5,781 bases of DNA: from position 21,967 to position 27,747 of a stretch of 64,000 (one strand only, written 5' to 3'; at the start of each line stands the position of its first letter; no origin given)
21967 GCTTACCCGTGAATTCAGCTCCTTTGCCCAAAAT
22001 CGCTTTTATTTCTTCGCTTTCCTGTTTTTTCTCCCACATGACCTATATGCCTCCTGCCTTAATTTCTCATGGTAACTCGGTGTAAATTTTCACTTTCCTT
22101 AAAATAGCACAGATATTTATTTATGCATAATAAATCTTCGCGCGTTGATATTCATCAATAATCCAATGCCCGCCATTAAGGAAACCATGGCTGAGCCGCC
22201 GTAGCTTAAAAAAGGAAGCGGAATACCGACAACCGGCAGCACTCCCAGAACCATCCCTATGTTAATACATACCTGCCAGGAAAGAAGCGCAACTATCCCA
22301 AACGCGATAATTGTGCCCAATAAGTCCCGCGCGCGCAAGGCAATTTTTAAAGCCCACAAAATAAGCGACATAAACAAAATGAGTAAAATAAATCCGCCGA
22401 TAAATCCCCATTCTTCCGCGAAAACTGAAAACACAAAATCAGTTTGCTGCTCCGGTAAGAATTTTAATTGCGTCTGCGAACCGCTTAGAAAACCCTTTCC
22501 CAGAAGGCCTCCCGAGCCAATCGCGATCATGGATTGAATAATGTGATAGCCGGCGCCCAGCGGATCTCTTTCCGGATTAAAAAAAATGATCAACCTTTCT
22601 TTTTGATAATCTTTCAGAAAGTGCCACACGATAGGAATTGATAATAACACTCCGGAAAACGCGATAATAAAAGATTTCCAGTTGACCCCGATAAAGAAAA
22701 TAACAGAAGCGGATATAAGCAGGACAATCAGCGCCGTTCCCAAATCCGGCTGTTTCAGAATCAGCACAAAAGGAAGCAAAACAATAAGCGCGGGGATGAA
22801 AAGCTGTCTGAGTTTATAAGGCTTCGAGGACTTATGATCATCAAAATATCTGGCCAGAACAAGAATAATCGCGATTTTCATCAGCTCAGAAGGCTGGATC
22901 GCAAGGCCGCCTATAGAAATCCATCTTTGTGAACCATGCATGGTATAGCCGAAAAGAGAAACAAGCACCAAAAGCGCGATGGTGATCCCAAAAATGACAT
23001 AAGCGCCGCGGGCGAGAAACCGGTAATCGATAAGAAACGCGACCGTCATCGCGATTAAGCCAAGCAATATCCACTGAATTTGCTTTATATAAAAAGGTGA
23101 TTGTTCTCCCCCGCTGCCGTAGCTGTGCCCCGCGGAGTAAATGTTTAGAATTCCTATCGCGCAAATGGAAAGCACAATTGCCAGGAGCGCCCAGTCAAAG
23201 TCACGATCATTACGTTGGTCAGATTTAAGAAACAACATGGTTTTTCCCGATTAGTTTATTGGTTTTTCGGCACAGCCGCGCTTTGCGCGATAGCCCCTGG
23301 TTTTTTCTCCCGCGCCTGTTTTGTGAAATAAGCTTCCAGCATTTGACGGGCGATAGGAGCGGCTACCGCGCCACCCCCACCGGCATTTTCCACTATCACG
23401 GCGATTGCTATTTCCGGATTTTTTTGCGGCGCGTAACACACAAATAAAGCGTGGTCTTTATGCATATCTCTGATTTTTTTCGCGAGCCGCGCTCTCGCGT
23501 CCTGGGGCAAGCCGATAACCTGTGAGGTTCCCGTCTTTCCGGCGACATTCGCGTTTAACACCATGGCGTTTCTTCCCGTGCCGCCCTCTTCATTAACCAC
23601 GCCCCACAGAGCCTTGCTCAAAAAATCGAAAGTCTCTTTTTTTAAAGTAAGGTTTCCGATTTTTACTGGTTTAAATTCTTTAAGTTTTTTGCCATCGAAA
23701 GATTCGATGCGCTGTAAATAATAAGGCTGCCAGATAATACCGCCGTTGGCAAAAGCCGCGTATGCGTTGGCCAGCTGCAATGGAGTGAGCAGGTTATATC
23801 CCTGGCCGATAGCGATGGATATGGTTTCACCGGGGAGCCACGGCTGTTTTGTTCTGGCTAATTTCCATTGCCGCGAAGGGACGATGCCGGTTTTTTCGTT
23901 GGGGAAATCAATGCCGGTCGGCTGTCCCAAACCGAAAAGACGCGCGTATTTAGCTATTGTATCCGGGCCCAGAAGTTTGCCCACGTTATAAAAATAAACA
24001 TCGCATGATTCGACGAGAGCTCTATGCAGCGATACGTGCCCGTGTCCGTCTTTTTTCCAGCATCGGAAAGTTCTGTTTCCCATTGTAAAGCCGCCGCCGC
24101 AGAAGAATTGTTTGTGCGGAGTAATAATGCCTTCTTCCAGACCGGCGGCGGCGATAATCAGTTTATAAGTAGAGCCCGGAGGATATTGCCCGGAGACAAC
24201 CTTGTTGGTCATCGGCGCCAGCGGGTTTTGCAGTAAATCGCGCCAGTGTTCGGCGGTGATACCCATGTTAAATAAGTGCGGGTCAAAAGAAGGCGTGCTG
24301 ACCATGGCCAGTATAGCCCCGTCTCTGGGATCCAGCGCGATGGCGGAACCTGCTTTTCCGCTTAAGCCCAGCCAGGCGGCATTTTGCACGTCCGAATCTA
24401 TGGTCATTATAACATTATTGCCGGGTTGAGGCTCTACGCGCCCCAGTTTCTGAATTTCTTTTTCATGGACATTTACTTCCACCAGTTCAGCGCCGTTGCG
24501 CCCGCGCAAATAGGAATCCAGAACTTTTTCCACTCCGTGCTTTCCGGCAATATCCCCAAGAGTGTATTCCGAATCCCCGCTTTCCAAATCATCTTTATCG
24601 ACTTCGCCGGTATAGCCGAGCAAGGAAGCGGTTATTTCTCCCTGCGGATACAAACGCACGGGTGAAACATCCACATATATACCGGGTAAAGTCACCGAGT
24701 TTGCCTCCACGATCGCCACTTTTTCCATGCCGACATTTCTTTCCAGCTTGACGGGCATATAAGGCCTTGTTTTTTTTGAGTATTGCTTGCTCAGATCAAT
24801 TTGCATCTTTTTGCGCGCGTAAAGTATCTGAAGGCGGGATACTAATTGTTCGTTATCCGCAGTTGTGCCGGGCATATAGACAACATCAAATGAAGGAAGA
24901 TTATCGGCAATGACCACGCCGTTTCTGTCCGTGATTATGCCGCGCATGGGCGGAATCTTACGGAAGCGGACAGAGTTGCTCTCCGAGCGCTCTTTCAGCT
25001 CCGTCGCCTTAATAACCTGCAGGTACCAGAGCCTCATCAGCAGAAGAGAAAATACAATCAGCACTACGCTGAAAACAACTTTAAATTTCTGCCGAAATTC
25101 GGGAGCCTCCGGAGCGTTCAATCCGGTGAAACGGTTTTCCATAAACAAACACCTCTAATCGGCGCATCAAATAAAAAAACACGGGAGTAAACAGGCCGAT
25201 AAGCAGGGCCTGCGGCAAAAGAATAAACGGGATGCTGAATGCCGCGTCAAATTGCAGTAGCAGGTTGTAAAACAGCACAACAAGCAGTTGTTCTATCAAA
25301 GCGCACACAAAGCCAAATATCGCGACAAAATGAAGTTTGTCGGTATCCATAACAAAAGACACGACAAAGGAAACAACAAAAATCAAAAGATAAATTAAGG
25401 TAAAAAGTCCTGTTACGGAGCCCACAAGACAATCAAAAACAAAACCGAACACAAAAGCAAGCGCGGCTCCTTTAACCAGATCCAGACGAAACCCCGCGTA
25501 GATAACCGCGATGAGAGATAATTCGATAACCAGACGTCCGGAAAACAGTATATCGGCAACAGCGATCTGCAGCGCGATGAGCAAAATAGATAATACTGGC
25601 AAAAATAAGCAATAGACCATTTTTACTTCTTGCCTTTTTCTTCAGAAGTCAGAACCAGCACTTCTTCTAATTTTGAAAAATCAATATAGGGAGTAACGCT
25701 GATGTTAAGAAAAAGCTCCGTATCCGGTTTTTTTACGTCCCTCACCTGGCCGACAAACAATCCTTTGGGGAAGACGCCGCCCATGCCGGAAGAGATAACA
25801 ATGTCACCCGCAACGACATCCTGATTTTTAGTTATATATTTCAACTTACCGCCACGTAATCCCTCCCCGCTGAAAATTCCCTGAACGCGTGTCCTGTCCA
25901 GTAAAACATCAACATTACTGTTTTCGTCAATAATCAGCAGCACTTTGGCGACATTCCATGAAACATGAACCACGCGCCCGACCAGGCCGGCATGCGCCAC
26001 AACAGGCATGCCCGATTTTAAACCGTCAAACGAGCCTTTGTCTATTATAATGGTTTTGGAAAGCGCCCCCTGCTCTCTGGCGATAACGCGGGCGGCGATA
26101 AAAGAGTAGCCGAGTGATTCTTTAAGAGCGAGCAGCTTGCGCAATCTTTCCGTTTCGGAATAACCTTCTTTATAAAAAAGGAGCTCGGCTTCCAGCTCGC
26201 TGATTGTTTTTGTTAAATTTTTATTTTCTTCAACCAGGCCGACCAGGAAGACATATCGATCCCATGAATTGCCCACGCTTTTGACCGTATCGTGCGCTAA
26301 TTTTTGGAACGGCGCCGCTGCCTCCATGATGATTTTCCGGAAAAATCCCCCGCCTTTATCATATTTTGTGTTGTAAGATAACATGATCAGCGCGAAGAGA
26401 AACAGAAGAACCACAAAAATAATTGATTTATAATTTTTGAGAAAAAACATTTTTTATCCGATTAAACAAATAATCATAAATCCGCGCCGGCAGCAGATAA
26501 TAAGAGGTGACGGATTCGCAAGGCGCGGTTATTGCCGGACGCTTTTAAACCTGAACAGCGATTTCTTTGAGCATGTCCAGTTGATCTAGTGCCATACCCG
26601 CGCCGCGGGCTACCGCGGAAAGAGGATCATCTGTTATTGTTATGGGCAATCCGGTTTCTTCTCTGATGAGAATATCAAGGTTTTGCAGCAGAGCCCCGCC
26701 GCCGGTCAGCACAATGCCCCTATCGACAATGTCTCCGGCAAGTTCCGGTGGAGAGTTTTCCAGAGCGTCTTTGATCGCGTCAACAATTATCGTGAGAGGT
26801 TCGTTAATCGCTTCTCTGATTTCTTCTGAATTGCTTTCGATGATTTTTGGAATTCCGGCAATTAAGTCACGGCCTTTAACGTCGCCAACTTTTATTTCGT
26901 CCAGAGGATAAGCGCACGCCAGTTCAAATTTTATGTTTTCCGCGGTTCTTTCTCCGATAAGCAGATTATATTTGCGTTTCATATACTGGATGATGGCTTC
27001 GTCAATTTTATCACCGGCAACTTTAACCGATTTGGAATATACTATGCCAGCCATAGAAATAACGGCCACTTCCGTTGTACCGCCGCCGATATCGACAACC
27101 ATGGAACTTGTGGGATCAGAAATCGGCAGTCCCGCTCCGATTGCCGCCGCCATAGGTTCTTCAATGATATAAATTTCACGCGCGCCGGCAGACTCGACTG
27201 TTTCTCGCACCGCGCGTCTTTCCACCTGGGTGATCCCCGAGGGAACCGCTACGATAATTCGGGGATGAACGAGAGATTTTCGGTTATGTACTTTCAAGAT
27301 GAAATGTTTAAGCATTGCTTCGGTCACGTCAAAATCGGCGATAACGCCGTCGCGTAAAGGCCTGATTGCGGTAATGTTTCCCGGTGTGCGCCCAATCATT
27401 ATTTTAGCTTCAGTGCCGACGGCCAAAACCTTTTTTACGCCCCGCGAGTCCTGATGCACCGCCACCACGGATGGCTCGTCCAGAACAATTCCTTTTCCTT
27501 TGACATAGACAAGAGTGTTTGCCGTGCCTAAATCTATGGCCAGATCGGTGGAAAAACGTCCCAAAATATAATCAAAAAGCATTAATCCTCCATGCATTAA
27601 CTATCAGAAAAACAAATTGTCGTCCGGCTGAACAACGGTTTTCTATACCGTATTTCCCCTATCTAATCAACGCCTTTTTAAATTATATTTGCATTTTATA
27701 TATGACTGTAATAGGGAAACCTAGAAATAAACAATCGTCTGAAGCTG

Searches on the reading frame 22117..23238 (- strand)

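Call 43: search_protein_families(library=pfam, proteins=[window:22117-23238:-], max_evalue=0.001)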
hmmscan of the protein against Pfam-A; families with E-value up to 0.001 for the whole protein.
window:22117-23238:- (373 aa): 1 family
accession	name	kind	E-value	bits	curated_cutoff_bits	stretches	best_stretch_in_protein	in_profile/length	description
PF01098.24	FTSW_RODA_SPOVE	-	2.3e-109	366.1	26.4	1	18-366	3-352/356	Cell cycle protein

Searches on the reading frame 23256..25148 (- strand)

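Call 43: search_protein_families(library=pfam, proteins=[window:23256-25148:-], max_evalue=0.001)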
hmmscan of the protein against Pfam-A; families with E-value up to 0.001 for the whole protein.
window:23256-25148:- (630 aa): 2 families
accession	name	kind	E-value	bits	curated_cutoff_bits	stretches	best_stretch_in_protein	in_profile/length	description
PF00905.27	Transpeptidase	-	3.2e-75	253.6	22.1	1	267-605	1-299/299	Penicillin binding protein transpeptidase domain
PF03717.20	PBP_dimer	-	5e-42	144.8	24.4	1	64-234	1-178/180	Penicillin-binding Protein dimerisation domain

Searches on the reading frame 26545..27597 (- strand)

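Call 43: search_protein_families(library=pfam, proteins=[window:26545-27597:-], max_evalue=0.001)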
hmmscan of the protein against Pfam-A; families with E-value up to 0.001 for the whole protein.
window:26545-27597:- (350 aa): 5 families
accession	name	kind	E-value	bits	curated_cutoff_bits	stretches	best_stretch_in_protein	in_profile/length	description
PF06723.19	MreB_Mbl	-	2.7e-145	483.7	27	1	17-344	2-326/327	MreB/Mbl protein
PF00022.25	Actin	-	1.8e-15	56.9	27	1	33-209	22-190/410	Actin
PF00012.26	HSP70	-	7.4e-12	44.7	20.6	1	113-211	135-239/599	Hsp70 protein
PF14450.12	FtsA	-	2.4e-10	41.3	31.8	1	166-323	1-111/127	Cell division protein FtsA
PF11104.14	PilM_2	-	9.3e-07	28.5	27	0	163-212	180-225/340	Type IV pilus assembly protein PilM;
